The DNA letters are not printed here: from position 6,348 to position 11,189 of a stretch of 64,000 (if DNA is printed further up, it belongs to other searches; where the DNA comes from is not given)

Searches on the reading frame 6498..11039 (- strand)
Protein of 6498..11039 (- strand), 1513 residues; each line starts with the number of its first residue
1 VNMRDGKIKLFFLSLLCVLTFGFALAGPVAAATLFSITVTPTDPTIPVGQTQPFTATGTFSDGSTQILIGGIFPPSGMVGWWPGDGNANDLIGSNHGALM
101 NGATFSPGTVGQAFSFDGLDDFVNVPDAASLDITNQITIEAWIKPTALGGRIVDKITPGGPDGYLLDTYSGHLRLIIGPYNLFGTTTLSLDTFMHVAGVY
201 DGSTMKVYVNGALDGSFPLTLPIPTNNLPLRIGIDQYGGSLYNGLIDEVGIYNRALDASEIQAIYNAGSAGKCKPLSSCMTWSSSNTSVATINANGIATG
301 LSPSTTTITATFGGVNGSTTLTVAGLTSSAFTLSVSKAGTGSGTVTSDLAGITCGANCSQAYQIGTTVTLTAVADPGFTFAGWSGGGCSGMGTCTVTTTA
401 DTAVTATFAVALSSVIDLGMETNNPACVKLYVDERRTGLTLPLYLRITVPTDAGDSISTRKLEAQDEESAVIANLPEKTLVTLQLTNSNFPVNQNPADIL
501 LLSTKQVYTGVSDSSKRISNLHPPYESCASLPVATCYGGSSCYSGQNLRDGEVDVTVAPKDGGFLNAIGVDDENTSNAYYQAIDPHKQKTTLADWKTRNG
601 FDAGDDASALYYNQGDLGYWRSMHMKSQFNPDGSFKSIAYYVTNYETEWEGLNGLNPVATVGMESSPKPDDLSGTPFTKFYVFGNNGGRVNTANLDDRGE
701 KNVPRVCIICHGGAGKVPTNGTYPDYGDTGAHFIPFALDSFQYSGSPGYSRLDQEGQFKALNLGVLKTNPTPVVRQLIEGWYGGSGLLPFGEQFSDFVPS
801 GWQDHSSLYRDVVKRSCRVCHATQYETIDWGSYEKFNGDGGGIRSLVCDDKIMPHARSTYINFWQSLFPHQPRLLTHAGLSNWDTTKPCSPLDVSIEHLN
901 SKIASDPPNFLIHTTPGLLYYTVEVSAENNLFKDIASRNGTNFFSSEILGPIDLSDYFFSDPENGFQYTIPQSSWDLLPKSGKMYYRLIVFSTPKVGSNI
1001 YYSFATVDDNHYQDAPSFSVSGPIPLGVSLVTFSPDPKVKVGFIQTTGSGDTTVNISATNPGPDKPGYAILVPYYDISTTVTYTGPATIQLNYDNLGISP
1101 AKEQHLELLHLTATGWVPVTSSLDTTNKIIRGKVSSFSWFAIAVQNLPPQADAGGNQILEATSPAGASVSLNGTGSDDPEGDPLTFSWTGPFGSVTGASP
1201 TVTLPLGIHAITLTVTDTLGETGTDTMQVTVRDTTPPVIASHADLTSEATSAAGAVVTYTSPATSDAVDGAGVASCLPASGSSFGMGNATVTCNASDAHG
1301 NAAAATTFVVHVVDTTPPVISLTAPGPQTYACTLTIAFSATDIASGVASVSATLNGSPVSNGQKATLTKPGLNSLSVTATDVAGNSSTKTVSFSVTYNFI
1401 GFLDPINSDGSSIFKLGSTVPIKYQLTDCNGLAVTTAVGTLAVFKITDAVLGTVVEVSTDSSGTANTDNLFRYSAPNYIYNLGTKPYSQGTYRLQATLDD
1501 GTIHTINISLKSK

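Call 36: search_protein_families(library=pfam, proteins=[window:6498-11039:-], max_evalue=0.001)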
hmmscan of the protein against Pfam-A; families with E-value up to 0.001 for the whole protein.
window:6498-11039:- (1513 aa): 7 families
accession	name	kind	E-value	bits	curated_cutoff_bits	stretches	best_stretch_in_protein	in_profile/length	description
PF13385.13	Laminin_G_3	-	3.4e-28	99.2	27.6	1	118-262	2-151/151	Concanavalin A-like lectin/glucanases superfamily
PF02368.24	Big_2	-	4.6e-11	43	22.8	1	280-323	36-79/79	Bacterial Ig-like domain (group 2)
PF02494.22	HYR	-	8.8e-11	42.4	21.7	1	1233-1312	2-81/81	HYR domain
PF18998.6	Flg_new_2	-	5.9e-09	36.2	23.6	1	336-409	4-70/73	Divergent InlB B-repeat domain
PF18911.6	PKD_4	-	6.5e-07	29.8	27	1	1147-1231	2-85/85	PKD domain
PF13750.12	Big_3_3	-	1.2e-05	25.5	27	0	1285-1328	13-56/157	Bacterial Ig-like domain (group 3)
PF22352.2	K319L-like_PKD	-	3.6e-05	24.1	27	1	1166-1231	11-84/84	K319L-like, PKD domain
